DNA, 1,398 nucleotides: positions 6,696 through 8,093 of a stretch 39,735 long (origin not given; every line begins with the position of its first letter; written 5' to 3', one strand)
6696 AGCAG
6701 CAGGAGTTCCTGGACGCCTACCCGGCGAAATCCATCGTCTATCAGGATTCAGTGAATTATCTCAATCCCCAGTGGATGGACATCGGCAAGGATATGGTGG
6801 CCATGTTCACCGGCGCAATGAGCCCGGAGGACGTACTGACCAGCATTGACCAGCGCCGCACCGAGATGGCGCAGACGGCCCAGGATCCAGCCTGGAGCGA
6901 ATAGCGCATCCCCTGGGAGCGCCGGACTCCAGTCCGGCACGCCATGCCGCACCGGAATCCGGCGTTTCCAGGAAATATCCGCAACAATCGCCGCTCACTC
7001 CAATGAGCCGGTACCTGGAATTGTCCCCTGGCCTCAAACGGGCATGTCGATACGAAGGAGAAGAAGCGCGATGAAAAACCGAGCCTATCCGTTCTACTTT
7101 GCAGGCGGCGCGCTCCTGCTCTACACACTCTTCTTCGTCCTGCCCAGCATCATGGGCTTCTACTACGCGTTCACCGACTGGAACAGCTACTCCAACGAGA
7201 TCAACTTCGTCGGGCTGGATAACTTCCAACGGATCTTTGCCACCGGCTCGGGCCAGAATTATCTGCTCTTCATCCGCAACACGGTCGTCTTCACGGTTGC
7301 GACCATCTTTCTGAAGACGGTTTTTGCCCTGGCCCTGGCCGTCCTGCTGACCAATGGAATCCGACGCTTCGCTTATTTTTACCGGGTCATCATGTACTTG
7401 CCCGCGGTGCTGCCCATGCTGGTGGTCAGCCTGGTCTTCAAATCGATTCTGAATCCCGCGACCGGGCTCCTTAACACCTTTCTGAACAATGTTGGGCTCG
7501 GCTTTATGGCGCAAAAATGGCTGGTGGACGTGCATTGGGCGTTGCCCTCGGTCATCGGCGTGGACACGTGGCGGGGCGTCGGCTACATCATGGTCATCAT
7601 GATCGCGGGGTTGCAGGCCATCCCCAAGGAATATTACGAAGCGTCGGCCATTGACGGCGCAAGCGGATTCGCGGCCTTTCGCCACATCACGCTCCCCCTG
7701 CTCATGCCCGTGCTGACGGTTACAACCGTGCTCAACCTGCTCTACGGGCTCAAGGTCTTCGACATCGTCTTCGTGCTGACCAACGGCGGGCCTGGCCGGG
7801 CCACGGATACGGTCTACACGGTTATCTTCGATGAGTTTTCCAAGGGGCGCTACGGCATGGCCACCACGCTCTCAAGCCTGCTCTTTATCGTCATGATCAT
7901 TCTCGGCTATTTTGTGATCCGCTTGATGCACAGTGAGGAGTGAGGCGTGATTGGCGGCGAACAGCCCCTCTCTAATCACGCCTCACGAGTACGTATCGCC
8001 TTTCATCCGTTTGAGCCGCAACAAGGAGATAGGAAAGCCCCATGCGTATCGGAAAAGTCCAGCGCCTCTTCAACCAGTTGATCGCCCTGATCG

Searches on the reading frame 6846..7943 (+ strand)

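Call 67: search_protein_families(library=pfam, proteins=[window:6846-7943:+], max_evalue=0.00001)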
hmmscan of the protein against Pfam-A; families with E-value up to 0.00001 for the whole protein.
window:6846-7943:+ (365 aa): 1 family
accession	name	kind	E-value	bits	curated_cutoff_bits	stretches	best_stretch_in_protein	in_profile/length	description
PF00528.27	BPD_transp_1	-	7.6e-16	58.8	26.4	1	164-361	8-174/184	Binding-protein-dependent transport system inner membrane component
